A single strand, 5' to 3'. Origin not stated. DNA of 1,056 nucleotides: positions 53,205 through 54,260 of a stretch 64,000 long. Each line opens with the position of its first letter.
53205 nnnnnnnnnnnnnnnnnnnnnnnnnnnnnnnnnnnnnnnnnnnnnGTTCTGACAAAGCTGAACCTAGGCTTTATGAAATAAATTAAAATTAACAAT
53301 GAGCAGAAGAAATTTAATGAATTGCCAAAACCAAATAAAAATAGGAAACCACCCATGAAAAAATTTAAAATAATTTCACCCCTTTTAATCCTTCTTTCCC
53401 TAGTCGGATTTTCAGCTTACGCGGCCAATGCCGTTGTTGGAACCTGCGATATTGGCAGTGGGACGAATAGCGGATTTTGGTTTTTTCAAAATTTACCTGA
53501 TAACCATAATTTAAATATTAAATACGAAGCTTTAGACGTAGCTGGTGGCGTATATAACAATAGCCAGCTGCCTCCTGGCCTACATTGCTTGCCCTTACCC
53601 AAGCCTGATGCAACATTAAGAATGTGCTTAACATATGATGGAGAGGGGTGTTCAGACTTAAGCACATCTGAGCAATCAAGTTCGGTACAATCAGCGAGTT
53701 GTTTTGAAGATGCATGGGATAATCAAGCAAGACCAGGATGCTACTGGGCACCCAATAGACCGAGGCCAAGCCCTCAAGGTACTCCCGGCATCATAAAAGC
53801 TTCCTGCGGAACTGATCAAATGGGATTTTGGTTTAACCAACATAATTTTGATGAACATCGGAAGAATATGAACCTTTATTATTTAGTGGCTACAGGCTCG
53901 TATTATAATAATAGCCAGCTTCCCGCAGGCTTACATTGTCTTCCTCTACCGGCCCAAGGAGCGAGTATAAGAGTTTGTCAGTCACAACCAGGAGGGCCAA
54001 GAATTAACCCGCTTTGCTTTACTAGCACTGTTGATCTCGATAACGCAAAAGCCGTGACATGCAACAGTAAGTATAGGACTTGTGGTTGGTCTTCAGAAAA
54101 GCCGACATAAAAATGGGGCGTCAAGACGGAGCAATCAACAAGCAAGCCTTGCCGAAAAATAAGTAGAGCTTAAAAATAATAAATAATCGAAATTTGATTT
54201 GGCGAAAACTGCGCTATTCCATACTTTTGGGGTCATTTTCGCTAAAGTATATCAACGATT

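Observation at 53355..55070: Two tandem paralogous cysteine-rich secreted proteins, each built from an internal duplication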

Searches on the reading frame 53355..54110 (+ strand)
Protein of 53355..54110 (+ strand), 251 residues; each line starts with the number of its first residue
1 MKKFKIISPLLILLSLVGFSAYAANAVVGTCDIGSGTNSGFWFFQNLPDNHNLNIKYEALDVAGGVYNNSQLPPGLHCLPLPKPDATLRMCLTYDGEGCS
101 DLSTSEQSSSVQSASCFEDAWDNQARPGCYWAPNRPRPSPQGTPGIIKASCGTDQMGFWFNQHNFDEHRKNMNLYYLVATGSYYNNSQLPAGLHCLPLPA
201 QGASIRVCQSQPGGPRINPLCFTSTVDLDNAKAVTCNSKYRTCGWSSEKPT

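Call 5: search_protein_families(library=pfam, proteins=[window:53355-54110:+], max_evalue=1)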
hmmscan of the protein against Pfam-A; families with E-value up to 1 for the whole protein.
window:53355-54110:+ (251 aa): 0 families

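Call 6: search_protein_families(library=ncbifam, proteins=[window:53355-54110:+], max_evalue=1)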
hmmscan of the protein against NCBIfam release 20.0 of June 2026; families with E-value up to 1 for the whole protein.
window:53355-54110:+ (251 aa): 0 families

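Call 10: find_homologous_proteins(query=window:53355-54110:+, max_evalue=0.01)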
Query window:53355-54110:+ (251 aa): 2 proteins with E <= 0.01 among 333 candidates.
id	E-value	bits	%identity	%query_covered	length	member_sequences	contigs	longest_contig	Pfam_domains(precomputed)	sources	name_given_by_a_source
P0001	1.1e-174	597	100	100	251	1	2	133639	-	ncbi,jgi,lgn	jgi:hypothetical protein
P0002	2.9e-99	350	63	100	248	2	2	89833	-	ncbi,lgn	-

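Call 12: find_encoding_contigs(protein=P0001, flank=10000, max_places=6)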
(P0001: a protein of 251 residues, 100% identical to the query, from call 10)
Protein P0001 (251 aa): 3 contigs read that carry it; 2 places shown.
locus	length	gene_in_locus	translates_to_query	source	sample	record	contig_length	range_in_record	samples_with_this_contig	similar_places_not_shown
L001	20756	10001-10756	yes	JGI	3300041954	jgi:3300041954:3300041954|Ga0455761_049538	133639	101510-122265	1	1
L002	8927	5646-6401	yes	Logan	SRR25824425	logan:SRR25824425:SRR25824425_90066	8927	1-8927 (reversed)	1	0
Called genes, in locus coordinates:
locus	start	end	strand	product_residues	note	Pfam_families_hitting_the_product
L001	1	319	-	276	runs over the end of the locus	PF00181:Ribosomal_L2_N, PF03947:Ribosomal_L2_C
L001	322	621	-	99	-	PF00276:Ribosomal_L23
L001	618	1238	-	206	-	PF00573:Ribosomal_L4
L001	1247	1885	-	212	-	PF00297:Ribosomal_L3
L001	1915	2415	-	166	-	PF00338:Ribosomal_S10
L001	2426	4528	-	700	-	PF00009:GTP_EFTU, PF22042:EF-G_D2, PF03144:GTP_EFTU_D2, PF14492:EFG_III, PF16658:RF3_C, PF03764:EFG_IV, PF00679:EFG_C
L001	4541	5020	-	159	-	PF00177:Ribosomal_S7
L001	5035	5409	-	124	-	PF00164:Ribosom_S12_S23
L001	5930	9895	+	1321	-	PF05048:NosD (faint), PF13229:Beta_helix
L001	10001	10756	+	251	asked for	-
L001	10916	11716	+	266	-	-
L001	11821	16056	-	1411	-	PF04997:RNA_pol_Rpb1_1, PF00623:RNA_pol_Rpb1_2, PF04983:RNA_pol_Rpb1_3, PF05000:RNA_pol_Rpb1_4, PF04998:RNA_pol_Rpb1_5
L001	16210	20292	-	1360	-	PF04563:RNA_pol_Rpb2_1, PF04561:RNA_pol_Rpb2_2, PF04565:RNA_pol_Rpb2_3, PF10385:RNA_pol_Rpb2_45, PF00562:RNA_pol_Rpb2_6, PF04560:RNA_pol_Rpb2_7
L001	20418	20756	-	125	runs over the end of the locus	PF16320:Ribosomal_L12_N, PF00542:Ribosomal_L12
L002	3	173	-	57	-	?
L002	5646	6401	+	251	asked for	-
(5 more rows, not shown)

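Call 13: list_cluster_members(proteins=[P0001, P0002])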
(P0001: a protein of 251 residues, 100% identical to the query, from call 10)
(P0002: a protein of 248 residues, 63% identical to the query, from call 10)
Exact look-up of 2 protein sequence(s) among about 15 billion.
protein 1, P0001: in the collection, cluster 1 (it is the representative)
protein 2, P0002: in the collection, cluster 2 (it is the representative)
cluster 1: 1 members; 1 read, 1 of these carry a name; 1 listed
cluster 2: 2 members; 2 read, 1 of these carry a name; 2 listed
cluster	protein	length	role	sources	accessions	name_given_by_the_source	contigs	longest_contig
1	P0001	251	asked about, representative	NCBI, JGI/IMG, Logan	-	hypothetical protein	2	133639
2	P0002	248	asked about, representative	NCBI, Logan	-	-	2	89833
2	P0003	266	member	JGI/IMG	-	hypothetical protein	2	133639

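Call 15: search_solved_structures(query=window:53355-54110:+, max_evalue=10)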
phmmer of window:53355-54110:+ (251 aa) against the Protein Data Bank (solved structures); distinct sequences matched with E-value up to 10: 0.

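Call 18: search_protein_representatives(protein=window:53355-54110:+)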
Query: 251 residues. Proteins with E-value up to 0.001 (for the whole library): 6; up to 1e-10: 3; up to 1e-30: 1. The best 6 are listed.
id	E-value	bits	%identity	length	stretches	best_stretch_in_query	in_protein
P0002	9.1e-100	350.0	67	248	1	1-251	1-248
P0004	1.2e-13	67.7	46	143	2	146-249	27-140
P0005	1.2e-13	67.7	42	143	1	1-99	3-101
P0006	2.1e-04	37.4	32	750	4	197-237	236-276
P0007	2.1e-04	37.3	33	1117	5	20-70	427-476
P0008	6.1e-04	35.8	28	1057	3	175-232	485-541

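Call 22: find_encoding_contigs(protein=P0004, flank=10000, max_places=4)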
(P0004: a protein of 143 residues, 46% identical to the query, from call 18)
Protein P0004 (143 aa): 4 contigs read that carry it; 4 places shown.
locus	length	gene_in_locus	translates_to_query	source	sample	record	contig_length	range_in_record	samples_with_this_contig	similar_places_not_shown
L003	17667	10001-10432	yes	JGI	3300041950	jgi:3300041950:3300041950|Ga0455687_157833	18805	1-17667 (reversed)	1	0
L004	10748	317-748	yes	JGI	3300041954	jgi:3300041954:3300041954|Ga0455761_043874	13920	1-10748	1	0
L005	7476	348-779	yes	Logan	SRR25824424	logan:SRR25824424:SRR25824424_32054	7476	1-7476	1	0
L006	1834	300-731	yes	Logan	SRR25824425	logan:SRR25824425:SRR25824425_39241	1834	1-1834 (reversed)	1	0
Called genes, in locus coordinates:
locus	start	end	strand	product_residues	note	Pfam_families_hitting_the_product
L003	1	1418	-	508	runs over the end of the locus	PF00083:Sugar_tr, PF07690:MFS_1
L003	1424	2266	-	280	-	PF25954:Beta-barrel_RND_2 (faint), PF00364:Biotin_lipoyl (faint), PF25917:BSH_RND, PF25919:BSH_CusB, PF25973:BSH_CzcB, PF25984:BSH_YknX (faint), PF25963:Beta-barrel_AAEA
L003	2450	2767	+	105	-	-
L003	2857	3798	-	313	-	PF01263:Aldose_epim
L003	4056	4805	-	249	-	PF18912:DZR_2 (weak)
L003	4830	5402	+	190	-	PF02632:BioY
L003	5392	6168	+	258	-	PF13489:Methyltransf_23, PF13847:Methyltransf_31, PF08241:Methyltransf_11, PF08242:Methyltransf_12, PF13649:Methyltransf_25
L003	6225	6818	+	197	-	-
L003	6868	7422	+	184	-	-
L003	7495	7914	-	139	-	-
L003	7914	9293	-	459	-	PF00817:IMS, PF11799:IMS_C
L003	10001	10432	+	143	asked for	-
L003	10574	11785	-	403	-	-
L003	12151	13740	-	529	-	-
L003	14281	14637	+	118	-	-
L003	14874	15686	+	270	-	-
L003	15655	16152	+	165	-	-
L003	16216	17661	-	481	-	PF11893:DUF3413, PF00884:Sulfatase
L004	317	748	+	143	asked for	-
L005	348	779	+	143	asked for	-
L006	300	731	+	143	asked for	-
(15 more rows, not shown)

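Call 24: find_encoding_contigs(protein=P0005, flank=10000, max_places=4)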
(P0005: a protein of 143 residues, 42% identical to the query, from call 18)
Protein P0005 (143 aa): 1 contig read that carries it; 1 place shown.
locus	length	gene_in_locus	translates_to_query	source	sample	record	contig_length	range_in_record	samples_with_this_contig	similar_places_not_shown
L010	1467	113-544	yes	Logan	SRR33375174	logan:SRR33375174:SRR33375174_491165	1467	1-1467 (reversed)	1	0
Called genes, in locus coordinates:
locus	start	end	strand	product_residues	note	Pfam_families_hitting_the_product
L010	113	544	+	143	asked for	-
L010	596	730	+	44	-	-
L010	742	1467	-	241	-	?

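Call 30: search_protein_families(library=pfam, proteins=[L003:10574-11785:-, L003:12151-13740:-, L003:7495-7914:-, L010:742-1467:-], max_evalue=1)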
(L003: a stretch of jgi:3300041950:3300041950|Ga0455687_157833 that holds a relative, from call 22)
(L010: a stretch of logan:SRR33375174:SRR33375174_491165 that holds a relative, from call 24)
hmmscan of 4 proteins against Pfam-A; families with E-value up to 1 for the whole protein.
L003:10574-11785:- (403 aa): 1 family
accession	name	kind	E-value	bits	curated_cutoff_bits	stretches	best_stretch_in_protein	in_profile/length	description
PF02661.23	Fic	-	7.9e-05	23.9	24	1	312-349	55-92/93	Fic/DOC family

L003:12151-13740:- (529 aa): 3 families
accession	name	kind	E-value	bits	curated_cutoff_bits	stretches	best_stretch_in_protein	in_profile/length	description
PF06698.16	DUF1192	-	0.046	14.3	25.5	1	447-469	23-45/58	Protein of unknown function (DUF1192)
PF07716.20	bZIP_2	-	0.053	14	22.3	1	444-467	25-48/54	Basic region leucine zipper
PF16526.10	CLZ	-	0.18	12.6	26.7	1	444-475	24-54/71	C-terminal leucine zipper domain of cyclic nucleotide-gated channels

L003:7495-7914:- (139 aa): 0 families

L010:742-1467:- (241 aa): 9 families
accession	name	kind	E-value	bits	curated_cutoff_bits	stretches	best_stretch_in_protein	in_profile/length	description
PF01207.24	Dus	-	2.9e-75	253.7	20.4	1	1-236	67-302/311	Dihydrouridine synthase (Dus)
PF01180.27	DHO_dh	-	8.7e-06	25.6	27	2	107-165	228-288/291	Dihydroorotate dehydrogenase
PF04131.20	NanE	-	0.00011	21.9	27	1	102-149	130-175/192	Putative N-acetylmannosamine-6-phosphate epimerase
PF00977.27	His_biosynth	-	0.00054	19.9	23.6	1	32-149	100-221/228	Histidine biosynthesis protein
PF01680.23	SOR_SNZ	-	0.0018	18.6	27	1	75-142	23-94/207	SOR/SNZ family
PF05690.20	ThiG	-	0.0019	18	23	1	77-149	136-206/247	Thiazole biosynthesis protein ThiG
PF00724.26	Oxidored_FMN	-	0.014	15.1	27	1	91-149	263-324/342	NADH:flavin oxidoreductase / NADH oxidase family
PF04309.18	G3P_antiterm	-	0.049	13.5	27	1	104-145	127-166/173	Glycerol-3-phosphate responsive antiterminator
PF13114.12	RecO_N_2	-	0.25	11.5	27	1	182-204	22-45/71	RecO N terminal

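Call 62: predict_structure(alignment_id=A4)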
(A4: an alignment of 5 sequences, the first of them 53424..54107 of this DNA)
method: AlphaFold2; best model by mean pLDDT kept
length: 228 residues; sequences in the alignment: 5
mean_pLDDT: 54.9   pTM: 0.46
mean pLDDT of the five models: 54.9, 53.5, 49.7, 45.0, 44.6
residues with pLDDT >= 90: 0; 70-90: 44; 50-70: 87; < 50: 97
segments of 3 or more residues with pLDDT < 50: 1-7, 12-15, 85-126, 141-146, 189-221
pLDDT, mean of each block of 10 residues (from residue 1): 39 54 54 70 72 68 68 57 48 41 43 40 49 66 52 68 72 67 56 44 43 36 56
secondary structure, 60 per line:
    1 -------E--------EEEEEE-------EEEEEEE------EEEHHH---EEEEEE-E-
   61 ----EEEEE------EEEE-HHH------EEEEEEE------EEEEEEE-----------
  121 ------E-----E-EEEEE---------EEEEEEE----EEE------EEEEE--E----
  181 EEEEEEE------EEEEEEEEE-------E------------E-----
elements in order: E17-22 E30-36 E43-45 E52-57 E65-69 E76-79 E90-96 E103-109 E135-139 E149-155 E160-162 E169-173 E181-187 E194-202

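Call 73: search_protein_families(library=phrogs, proteins=[window:53355-54110:+, P0004, P0005], max_evalue=1)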
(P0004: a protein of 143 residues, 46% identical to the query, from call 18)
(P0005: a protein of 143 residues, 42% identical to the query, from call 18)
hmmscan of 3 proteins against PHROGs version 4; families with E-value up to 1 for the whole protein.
window:53355-54110:+ (251 aa): 1 family
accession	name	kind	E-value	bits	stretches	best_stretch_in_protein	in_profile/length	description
phrog_28570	-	unknown function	0.34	11.4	0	37-75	105-145/234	-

P0004 (143 aa): 0 families

P0005 (143 aa): 0 families

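Call 74: search_protein_families(library=padloc, proteins=[window:53355-54110:+, P0004, P0005], max_evalue=1)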
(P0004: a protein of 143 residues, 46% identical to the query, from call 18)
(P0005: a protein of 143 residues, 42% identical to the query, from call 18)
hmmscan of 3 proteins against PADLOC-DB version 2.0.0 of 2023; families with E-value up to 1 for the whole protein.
window:53355-54110:+ (251 aa): 0 families

P0004 (143 aa): 0 families

P0005 (143 aa): 0 families

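Call 81: search_dna_similar(query=window:53355-54110:+, collection=plasmids, mode=protein, max_evalue=0.01, max_rows=10)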
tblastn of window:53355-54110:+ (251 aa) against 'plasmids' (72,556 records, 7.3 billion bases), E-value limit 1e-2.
No match.

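Call 82: search_dna_similar(query=window:53355-54110:+, collection=phages, mode=protein, max_evalue=0.01, max_rows=10)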
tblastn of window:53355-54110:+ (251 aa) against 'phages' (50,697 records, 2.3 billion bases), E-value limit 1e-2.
No match.
